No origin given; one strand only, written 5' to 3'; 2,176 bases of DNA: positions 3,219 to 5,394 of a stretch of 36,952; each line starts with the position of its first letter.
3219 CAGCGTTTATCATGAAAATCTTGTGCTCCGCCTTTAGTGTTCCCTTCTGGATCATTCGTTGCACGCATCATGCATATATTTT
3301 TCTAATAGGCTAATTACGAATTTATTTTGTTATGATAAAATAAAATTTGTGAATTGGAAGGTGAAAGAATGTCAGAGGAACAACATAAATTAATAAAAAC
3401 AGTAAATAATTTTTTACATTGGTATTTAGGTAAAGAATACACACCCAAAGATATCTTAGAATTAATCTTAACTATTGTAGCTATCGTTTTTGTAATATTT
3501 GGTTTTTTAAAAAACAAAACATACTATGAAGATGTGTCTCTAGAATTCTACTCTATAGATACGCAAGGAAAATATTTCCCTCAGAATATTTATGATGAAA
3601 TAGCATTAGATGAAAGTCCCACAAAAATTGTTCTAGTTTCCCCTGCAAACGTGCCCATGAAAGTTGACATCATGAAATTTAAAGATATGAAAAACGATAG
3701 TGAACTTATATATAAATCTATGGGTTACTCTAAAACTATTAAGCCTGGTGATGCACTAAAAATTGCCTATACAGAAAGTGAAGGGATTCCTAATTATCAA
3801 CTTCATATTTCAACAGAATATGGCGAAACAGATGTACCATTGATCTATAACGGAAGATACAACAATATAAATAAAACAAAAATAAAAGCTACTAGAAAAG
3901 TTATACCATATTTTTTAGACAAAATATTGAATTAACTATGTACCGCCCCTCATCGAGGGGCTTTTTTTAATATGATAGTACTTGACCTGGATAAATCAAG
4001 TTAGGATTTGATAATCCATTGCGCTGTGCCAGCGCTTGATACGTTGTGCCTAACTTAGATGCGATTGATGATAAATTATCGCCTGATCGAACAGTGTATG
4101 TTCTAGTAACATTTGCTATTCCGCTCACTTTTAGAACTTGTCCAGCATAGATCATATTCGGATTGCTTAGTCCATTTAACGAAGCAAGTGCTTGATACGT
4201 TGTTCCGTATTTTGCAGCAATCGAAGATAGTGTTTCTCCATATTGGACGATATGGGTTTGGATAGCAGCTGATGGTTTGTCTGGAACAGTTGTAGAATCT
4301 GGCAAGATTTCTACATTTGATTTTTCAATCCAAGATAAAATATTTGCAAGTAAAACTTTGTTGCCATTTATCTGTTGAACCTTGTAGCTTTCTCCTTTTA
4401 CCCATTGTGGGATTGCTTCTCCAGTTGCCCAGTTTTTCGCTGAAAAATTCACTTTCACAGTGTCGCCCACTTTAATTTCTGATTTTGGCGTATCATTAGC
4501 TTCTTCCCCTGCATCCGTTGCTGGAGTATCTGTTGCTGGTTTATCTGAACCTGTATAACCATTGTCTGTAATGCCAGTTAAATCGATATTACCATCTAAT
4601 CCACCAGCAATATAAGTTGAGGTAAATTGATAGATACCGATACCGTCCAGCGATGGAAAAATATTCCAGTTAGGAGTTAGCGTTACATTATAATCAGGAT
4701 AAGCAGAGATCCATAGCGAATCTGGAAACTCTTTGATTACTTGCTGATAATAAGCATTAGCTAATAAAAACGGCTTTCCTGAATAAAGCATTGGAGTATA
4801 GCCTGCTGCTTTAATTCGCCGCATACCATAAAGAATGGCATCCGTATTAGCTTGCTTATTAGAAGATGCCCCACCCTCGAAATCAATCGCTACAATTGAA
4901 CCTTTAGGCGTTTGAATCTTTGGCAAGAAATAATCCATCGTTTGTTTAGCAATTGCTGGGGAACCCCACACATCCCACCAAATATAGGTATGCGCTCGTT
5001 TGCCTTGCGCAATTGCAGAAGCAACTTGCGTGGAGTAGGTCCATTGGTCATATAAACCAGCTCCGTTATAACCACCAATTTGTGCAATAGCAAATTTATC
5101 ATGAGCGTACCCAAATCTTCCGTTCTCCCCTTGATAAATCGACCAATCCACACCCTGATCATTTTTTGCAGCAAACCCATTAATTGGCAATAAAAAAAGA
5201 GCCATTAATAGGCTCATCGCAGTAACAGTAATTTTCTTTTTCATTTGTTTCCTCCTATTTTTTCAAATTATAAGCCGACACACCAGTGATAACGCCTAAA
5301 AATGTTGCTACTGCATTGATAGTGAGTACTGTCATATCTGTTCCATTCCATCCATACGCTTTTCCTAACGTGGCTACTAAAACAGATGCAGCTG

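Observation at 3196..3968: Self-contained + strand membrane-protein cassette wedged between attP and the endolysin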

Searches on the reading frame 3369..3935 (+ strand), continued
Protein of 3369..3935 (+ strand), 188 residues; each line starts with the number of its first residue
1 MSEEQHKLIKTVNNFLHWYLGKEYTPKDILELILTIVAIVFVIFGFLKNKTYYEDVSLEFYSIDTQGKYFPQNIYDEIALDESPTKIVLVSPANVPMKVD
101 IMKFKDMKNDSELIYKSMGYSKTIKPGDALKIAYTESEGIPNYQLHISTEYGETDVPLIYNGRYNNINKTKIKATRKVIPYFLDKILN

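Call 34: search_protein_families(library=pfam, proteins=[L002:5094-5735:-, L009:5538-5975:+, L009:5076-5525:+], max_evalue=0.01)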
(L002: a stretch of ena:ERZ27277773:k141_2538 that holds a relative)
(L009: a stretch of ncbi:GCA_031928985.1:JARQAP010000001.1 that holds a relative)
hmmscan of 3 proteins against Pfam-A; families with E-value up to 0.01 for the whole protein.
L002:5094-5735:- (213 aa): 0 families

L009:5538-5975:+ (145 aa): 12 families
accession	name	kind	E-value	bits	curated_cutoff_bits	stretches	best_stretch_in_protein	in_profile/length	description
PF13384.12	HTH_23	-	1.8e-07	31.2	24.6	1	108-138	13-45/50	Homeodomain-like domain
PF08281.18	Sigma70_r4_2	-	2.1e-07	30.9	25.7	1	112-132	26-46/54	Sigma-70, region 4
PF13518.12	HTH_28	-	8.4e-06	26.2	25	0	63-90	5-32/52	Helix-turn-helix domain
PF04545.22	Sigma70_r4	-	8.5e-06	25.6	24.1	1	112-132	20-40/50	Sigma-70, region 4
PF02796.21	HTH_7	-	0.00012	22.5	23.8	0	104-129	13-38/45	Helix-turn-helix domain of resolvase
PF00196.25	GerE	-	0.00028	20.9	23.5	1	99-131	4-36/57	Bacterial regulatory proteins, luxR family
PF14657.12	Arm-DNA-bind_4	-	0.0014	18.6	22.3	1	26-55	16-45/47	Arm DNA-binding domain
PF15978.11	TnsD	-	0.0021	17.6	32.4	0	104-139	190-226/355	Tn7-like transposition protein D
PF13412.12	HTH_24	-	0.0032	17.5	21.9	0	110-130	15-35/48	Winged helix-turn-helix DNA-binding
PF12728.13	HTH_17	-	0.0041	17.8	27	0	113-133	2-22/51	Helix-turn-helix domain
PF21694.2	DNA_pol3_delta_C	-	0.0043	17.5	27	0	68-132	12-77/121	DNA polymerase III delta subunit, C-terminal domain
PF13542.12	HTH_Tnp_ISL3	-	0.0096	15.8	27.4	0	107-132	22-46/51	Helix-turn-helix domain of transposase family ISL3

L009:5076-5525:+ (149 aa): 0 families

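Call 36: fold_search(model_id=the predicted structure, library=viral)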
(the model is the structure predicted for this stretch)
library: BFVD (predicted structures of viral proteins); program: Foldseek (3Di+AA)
matches with E <= 10: 965; with E <= 0.001: 0
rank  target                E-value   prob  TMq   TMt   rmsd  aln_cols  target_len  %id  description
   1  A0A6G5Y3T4            3.7e-03  0.57  0.19  0.16  18.9       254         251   13  (no name in the UniProt tables at hand)
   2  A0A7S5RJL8            8.4e-03  0.72  0.24  0.23  13.8       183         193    9  (no name in the UniProt tables at hand)
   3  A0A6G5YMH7            1.2e-02  0.87  0.27  0.17  13.5       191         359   15  (no name in the UniProt tables at hand)
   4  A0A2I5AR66            1.4e-02  0.72  0.23  0.14  17.2       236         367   12  Uncharacterized protein [Gluconobacter phage GC1]
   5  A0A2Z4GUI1            1.5e-02  0.89  0.31  0.32   8.4       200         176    8  (no name in the UniProt tables at hand)
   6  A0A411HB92            1.8e-02  0.77  0.24  0.26  17.2       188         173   12  Uncharacterized protein [Homarus gammarus nudivirus]
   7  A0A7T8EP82            2.1e-02  0.95  0.29  0.45   9.2       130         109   14  (no name in the UniProt tables at hand)
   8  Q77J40                2.6e-02  0.44  0.23  0.16  11.6       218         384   10  Wsv256 [White spot syndrome virus (isolate Shrimp/China/Tongan/1996)]
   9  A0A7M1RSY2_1          2.8e-02  0.75  0.25  0.05  19.8       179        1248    9  Spore coat protein-like protein [uncultured phage cr124_1]
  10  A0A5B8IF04            2.9e-02  0.15  0.13  0.08  17.9       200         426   11  ATP P2X receptor [Mimiviridae sp. ChoanoV1]
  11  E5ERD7                3.1e-02  0.18  0.15  0.06  18.4       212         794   11  (no name in the UniProt tables at hand)
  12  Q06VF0                3.3e-02  0.72  0.26  0.34  15.1       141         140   17  (no name in the UniProt tables at hand)
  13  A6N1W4                3.5e-02  0.41  0.20  0.21  14.3       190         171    7  Uncharacterized protein [Microbacterium phage Min1]
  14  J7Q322                3.6e-02  0.20  0.15  0.16  17.0       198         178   12  Uncharacterized protein [Alphaspiravirus yamagawaense]
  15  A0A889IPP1            3.8e-02  0.47  0.22  0.27  20.4       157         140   10  (no name in the UniProt tables at hand)
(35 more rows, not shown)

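Call 41: find_related_loci(query=A1, collection=viral_contigs, flank=6000)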
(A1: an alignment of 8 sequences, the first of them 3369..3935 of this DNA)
Query A1 (188 aa) in viral_contigs; peptide patterns used: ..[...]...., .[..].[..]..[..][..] (x = any residue, [..] = any of these).
91 stretches matched a pattern; 13 encode a relative of the query (tblastn E <= 1e-3); 13 distinct loci.
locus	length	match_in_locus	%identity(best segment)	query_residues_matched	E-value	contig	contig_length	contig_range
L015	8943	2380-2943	99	1-188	7e-124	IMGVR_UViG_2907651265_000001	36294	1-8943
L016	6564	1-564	99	1-188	6e-124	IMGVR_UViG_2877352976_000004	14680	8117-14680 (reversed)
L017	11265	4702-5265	99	1-188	7e-124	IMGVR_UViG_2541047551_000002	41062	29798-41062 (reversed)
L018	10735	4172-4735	99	1-188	7e-124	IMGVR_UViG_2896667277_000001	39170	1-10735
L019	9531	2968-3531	99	1-188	7e-124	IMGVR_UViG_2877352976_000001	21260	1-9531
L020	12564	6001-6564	69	1-188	1e-85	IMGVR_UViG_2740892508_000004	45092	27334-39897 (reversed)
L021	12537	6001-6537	63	10-188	2e-80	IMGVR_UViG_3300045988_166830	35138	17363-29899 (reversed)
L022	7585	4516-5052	63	10-188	2e-80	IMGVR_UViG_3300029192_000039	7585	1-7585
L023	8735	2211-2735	49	11-188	6e-54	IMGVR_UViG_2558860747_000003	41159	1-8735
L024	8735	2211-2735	49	11-188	6e-54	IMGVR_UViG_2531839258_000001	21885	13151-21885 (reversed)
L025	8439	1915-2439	49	11-188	6e-54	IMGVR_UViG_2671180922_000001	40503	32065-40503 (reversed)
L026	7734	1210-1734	47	11-188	8e-53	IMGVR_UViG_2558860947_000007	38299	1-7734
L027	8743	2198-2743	47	7-188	5e-52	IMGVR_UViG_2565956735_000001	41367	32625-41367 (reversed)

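Call 42: find_related_loci(query=A1, collection=genome_contigs, flank=6000)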
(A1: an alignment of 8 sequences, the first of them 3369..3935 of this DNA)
Query A1 (188 aa) in genome_contigs; peptide patterns used: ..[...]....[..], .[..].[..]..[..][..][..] (x = any residue, [..] = any of these).
59 stretches matched a pattern; 2 encode a relative of the query (tblastn E <= 1e-3); 2 distinct loci.
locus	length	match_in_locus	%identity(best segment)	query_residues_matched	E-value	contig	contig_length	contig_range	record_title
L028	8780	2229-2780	54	11-188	5e-63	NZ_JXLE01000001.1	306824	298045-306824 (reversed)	Enterococcus thailandicus strain DSM 21767 Scaffold1, whole genome shotgun sequence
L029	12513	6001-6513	51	18-187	2e-52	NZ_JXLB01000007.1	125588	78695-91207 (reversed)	Enterococcus ratti strain DSM 15687 Scaffold7, whole genome shotgun sequence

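Call 55: search_protein_families(library=phrogs, proteins=[L009:5076-5525:+, L009:5538-5975:+, L002:5094-5735:-], max_evalue=0.001)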
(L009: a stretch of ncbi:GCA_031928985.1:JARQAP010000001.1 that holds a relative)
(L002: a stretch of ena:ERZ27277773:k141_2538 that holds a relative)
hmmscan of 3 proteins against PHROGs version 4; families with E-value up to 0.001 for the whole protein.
L009:5076-5525:+ (149 aa): 1 family
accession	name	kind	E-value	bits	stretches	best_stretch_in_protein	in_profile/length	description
phrog_2277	-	unknown function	4e-16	59.7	1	2-60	2-61/62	-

L009:5538-5975:+ (145 aa): 8 families
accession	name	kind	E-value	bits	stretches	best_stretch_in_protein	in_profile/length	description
phrog_99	-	DNA, RNA and nucleotide metabolism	2.3e-06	28.6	1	12-62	220-269/383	HNH endonuclease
phrog_323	-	transcription regulation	0.00011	22.9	1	75-144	125-196/319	transcriptional regulator, D5-like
phrog_3855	-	DNA, RNA and nucleotide metabolism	0.00012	23.5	1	97-133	64-100/115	HTH DNA binding protein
phrog_8446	-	DNA, RNA and nucleotide metabolism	0.00012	22.8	1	59-131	16-91/211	HNH endonuclease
phrog_125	-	DNA, RNA and nucleotide metabolism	0.00017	22.2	0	102-139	169-206/254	DNA invertase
phrog_374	-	DNA, RNA and nucleotide metabolism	0.00059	19.7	1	11-67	368-425/617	HNH endonuclease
phrog_4291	-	DNA, RNA and nucleotide metabolism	0.00067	19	1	30-132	803-904/909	RNA-dependent RNA polymerase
phrog_11108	-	unknown function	0.0009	20.1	0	76-133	39-84/180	-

L002:5094-5735:- (213 aa): 1 family
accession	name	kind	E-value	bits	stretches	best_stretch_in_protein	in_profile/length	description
phrog_18449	-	unknown function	9.8e-09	36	1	9-104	7-102/179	-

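Call 56: search_protein_families(library=ncbifam, proteins=[window:3369-3935:+, L009:5538-5975:+, L009:5076-5525:+], max_evalue=1)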
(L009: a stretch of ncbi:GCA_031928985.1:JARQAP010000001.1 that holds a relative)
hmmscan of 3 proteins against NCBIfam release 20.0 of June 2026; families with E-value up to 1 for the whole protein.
window:3369-3935:+ (188 aa): 0 families

L009:5538-5975:+ (145 aa): 13 families
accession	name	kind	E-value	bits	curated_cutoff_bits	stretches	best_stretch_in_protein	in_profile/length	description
NF040595.1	HTH_Cbp1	equivalog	5.6e-07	29.5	140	1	61-130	6-80/135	CRISPR DNA repeat-binding protein Cbp1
NF052366.1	photon_PedR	equivalog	0.00064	19.8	120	1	102-131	7-36/74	photosynthetic electron transport-dependent transcriptional regulator PedR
NF002620.0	PRK02277.1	subfamily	0.001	18.7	115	1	105-138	11-44/201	orotate phosphoribosyltransferase-like protein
TIGR02937.1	sigma70-ECF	superfamily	0.0016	18.1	42.9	1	112-132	133-153/165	sigma-70 family RNA polymerase sigma factor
NF008890.0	PRK11924.1-3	equivalog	0.0037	16.7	284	1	42-130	100-187/205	RNA polymerase sigma factor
NF011896.0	PRK15369.1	equivalog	0.0048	16.5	242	1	68-130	117-182/211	two component system response regulator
NF041396.1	TranRegLrp_Halo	equivalog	0.0051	16.7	190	1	104-132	10-39/149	HTH-type transcriptional regulator Lrp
TIGR02985.1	Sig70_bacteroi1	subfamily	0.012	15.8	126.4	1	73-131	91-149/162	RNA polymerase sigma-70 factor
NF047403.1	TransRegVisR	equivalog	0.018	14.5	300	1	85-131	148-192/220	transcriptional regulator VisR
NF040785.1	CD3324_fam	subfamily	0.019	15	65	1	49-91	40-82/82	CD3324 family protein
NF045758.2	YlxM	equivalog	0.02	15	80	0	101-129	21-49/72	YlxM family DNA-binding protein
NF033545.0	transpos_IS630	equivalog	0.029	13.8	100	1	107-133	7-33/299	IS630 family transposase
TIGR01764.1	excise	domain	0.035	14.5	28.8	1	113-133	2-22/49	excisionase family DNA-binding protein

L009:5076-5525:+ (149 aa): 0 families

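Call 58: search_solved_structures(query=A3, max_evalue=10)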
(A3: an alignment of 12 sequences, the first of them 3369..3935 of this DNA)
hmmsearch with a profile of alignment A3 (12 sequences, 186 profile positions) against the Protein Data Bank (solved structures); distinct sequences matched with E-value up to 10: 3.
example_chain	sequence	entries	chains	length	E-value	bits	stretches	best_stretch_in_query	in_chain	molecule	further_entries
8th2_A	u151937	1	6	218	0.15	15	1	35-86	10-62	Dirigent protein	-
2yiu_B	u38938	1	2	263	0.15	14.9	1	6-54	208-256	CYTOCHROME C1, HEME PROTEIN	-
9fks_b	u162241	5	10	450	0.41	13.5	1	6-54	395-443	Cytochrome c1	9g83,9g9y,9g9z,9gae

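Call 59: search_protein_families(library=pfam, alignment_id=A3, max_evalue=1)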
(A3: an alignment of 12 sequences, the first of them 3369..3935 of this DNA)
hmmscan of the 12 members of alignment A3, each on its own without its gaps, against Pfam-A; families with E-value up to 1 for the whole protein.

A. member 1, window:3369-3935:+ (188 aa): 0 families

B. families by the number of members that match (of 12 scanned): 8 families
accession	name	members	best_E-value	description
PF18936.5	DUF5684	1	0.025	Family of unknown function (DUF5684)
PF09499.16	RE_ApaLI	1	0.03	ApaLI-like restriction endonuclease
PF13313.11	DUF4082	1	0.041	Domain of unknown function (DUF4082)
PF12123.13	CBD_PlyG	1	0.088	PlyG Cell wall binding domain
PF25639.1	DUF7943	1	0.11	Domain of unknown function (DUF7943)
PF06687.17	SUR7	1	0.14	SUR7/PalI family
PF06525.17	SoxE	1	0.16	Sulfocyanin (SoxE) domain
PF18601.6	EZH2_N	1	0.18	EZH2 N-terminal domain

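Call 74: list_cluster_members(proteins=[window:3369-3935:+, P0001, P0006])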
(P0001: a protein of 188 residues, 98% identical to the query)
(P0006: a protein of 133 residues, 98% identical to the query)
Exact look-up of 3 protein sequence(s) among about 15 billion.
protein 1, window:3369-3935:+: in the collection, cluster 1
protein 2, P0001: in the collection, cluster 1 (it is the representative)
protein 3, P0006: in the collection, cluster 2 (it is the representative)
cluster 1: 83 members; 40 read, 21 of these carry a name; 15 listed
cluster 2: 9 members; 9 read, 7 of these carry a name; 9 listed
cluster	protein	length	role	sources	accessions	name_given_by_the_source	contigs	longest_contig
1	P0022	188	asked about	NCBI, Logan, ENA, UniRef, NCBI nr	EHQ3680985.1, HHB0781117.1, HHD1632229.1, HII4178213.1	hypothetical protein ACPTHC_09330 [Enterococcus faecium] | hypothetical protein n=1 Tax=Enterococcus faecium TaxID=1352 RepID=UPI001DD1E86A | hypothetical protein [Enterococcus faecium]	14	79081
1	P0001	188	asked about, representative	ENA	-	-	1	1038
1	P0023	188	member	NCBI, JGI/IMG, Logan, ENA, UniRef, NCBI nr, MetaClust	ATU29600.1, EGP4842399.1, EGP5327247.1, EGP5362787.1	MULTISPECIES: hypothetical protein [Enterococcus] | Uncharacterized protein n=6 Tax=Enterococcus TaxID=1350 RepID=A0AAJ1SQE9_9ENTE | status=active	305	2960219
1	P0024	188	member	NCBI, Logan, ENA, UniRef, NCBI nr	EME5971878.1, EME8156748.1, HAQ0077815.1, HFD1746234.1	hypothetical protein NEN49_05450 [Enterococcus lactis] | hypothetical protein n=1 Tax=Enterococcus TaxID=1350 RepID=UPI0015745195 | hypothetical protein [Enterococcus lactis]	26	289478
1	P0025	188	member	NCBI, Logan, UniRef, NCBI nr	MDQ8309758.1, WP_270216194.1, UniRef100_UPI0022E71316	hypothetical protein [Enterococcus lactis] | hypothetical protein n=1 Tax=Enterococcus lactis TaxID=357441 RepID=UPI0022E71316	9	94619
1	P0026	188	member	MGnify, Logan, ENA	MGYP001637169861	FL=1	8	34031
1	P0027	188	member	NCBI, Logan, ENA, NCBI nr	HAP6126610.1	TPA: hypothetical protein IVD55_002015 [Enterococcus faecium] | hypothetical protein [Enterococcus faecium]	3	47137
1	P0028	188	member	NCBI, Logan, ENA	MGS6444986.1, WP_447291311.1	hypothetical protein [Enterococcus hirae]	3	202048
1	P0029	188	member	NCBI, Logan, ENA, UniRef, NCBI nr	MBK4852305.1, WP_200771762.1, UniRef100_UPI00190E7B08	hypothetical protein [Enterococcus faecium] | hypothetical protein n=1 Tax=Enterococcus faecium TaxID=1352 RepID=UPI00190E7B08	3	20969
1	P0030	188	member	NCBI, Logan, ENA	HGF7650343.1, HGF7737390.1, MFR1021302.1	MAG: hypothetical protein ACLSE1_14705 [Enterococcus faecalis]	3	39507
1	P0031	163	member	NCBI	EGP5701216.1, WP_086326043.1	hypothetical protein, partial [Enterococcus faecium]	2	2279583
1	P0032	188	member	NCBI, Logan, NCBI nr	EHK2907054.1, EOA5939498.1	hypothetical protein J7H74_002572 [Enterococcus faecium] | hypothetical protein [Enterococcus faecium]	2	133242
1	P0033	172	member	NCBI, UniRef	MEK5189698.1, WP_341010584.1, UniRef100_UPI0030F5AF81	hypothetical protein MKX69_13760, partial [Enterococcus sp. FSL R5-0957] | hypothetical protein n=1 Tax=Enterococcus sp. FSL R5-0957 TaxID=2921725 ...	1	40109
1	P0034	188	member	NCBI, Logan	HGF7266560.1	TPA: hypothetical protein ACF3FC_002459 [Enterococcus faecium]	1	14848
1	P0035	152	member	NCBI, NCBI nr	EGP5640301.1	hypothetical protein DSM11_10520, partial [Enterococcus faecium] | hypothetical protein [Enterococcus faecium]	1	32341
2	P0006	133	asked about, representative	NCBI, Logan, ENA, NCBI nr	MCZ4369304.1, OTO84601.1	hypothetical protein O3Q50_05005 [Enterococcus lactis] | hypothetical protein A5855_001647 [Enterococcus faecium]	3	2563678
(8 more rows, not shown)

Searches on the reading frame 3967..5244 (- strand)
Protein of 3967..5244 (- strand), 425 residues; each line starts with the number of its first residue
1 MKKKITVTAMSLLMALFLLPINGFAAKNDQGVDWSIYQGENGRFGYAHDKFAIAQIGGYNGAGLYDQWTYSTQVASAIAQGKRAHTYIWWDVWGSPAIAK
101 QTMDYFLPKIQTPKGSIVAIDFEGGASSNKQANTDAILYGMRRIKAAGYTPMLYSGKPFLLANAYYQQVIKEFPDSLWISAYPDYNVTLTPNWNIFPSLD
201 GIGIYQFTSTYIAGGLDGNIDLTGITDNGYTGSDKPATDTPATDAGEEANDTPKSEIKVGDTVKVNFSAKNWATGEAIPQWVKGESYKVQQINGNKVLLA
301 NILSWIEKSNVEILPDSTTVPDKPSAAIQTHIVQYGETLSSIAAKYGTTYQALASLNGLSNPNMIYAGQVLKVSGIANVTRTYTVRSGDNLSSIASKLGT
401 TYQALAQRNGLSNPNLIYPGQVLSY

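Call 34: search_protein_families(library=pfam, proteins=[window:3967-5244:-], max_evalue=0.01)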
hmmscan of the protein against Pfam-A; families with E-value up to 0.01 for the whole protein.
window:3967-5244:- (425 aa): 6 families
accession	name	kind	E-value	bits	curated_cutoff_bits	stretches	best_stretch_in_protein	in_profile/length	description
PF01476.26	LysM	-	4.4e-37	126.2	20.9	2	331-373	1-42/43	LysM domain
PF01183.26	Glyco_hydro_25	-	1.3e-23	84.7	27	1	32-215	1-179/180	Glycosyl hydrolases family 25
PF23473.1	LysM3_LYK4_5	-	1.3e-11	44.8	29.3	2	382-419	4-40/48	LYK4/5 LysM3 domain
PF23577.1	LysM_RLK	-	5.1e-06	26.8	27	0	382-408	2-27/44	LysM domain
PF23472.1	LysM2_CERK1_LYK3_4_5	-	1.1e-05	25.7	27.4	0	382-423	7-51/56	LYK3/4/5 LysM2 domain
PF13518.12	HTH_28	-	0.0085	16.6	25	0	336-354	12-30/52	Helix-turn-helix domain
